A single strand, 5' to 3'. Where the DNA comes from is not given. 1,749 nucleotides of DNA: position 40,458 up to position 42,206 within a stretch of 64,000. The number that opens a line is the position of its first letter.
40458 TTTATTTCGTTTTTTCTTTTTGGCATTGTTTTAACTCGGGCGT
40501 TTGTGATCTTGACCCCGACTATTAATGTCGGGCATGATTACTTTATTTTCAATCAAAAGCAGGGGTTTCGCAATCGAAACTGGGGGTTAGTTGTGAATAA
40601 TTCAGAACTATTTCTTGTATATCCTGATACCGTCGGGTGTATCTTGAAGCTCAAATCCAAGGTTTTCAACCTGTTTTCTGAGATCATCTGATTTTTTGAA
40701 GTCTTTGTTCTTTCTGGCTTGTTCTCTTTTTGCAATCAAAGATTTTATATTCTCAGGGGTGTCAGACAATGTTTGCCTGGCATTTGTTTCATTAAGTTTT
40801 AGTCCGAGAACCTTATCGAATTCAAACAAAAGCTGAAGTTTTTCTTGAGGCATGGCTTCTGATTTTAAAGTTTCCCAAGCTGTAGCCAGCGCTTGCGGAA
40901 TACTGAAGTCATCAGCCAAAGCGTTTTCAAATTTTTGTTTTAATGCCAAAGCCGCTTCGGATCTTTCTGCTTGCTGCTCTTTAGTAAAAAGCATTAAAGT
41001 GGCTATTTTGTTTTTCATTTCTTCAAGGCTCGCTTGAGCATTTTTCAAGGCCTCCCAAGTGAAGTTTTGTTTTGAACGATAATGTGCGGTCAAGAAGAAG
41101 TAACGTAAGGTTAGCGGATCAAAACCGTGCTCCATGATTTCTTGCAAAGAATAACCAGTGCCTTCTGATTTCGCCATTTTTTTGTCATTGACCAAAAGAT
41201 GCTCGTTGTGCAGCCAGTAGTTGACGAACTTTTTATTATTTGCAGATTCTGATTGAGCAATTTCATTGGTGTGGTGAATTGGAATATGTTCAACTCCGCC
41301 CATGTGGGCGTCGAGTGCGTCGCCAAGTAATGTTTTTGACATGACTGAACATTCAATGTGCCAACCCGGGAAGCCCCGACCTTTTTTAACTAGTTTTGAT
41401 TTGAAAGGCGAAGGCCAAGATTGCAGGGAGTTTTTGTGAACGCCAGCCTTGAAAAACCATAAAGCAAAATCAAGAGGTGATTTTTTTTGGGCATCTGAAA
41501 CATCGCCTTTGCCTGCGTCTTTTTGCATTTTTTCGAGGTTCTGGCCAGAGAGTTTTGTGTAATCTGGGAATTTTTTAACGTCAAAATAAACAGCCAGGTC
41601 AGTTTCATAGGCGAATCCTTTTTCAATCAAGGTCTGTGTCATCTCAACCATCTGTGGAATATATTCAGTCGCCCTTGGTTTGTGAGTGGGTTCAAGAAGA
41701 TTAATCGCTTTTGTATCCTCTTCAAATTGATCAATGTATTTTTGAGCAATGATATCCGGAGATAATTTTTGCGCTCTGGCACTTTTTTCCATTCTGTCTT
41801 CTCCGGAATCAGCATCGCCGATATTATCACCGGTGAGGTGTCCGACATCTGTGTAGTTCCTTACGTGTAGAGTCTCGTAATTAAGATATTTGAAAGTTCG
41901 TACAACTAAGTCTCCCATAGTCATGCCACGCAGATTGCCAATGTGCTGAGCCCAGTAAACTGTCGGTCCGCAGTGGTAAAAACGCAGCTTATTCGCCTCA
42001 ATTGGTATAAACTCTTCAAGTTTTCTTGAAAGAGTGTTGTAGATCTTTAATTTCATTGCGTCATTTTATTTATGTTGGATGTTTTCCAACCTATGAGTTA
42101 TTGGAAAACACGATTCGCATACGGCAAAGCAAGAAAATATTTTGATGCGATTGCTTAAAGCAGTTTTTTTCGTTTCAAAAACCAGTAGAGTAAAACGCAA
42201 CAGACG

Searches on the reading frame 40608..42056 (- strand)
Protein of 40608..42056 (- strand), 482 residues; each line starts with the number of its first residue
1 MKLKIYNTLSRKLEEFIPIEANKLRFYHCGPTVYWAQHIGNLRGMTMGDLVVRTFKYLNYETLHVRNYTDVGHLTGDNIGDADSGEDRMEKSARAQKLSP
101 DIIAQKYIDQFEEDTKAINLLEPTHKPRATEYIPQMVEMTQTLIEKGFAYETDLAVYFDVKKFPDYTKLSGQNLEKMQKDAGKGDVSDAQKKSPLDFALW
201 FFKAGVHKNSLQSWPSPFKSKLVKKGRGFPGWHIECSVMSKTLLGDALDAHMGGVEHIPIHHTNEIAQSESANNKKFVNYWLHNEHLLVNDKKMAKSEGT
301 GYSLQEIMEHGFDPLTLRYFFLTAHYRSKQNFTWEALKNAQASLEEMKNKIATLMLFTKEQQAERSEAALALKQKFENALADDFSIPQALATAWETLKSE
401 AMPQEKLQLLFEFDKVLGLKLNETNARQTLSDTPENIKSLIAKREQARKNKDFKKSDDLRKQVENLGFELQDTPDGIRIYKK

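Call 75: search_protein_families(library=pfam, proteins=[window:40608-42056:-], max_evalue=0.001)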
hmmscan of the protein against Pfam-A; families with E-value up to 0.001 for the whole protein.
window:40608-42056:- (482 aa): 4 families
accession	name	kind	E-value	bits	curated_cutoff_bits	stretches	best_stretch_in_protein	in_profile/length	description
PF01406.26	tRNA-synt_1e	-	4.5e-82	276.2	27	1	17-341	3-300/301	tRNA synthetases class I (C) catalytic domain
PF09334.17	tRNA-synt_1g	-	5.3e-10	39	20.1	1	261-340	295-374/391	tRNA synthetases class I (M)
PF23493.1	CysS_C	-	1.1e-05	25.8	23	1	432-475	3-46/51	Cysteinyl-tRNA ligase anticodon binding domain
PF01921.24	tRNA-synt_1f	-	3.6e-05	23.3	27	0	289-364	278-348/360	tRNA synthetases class I (K)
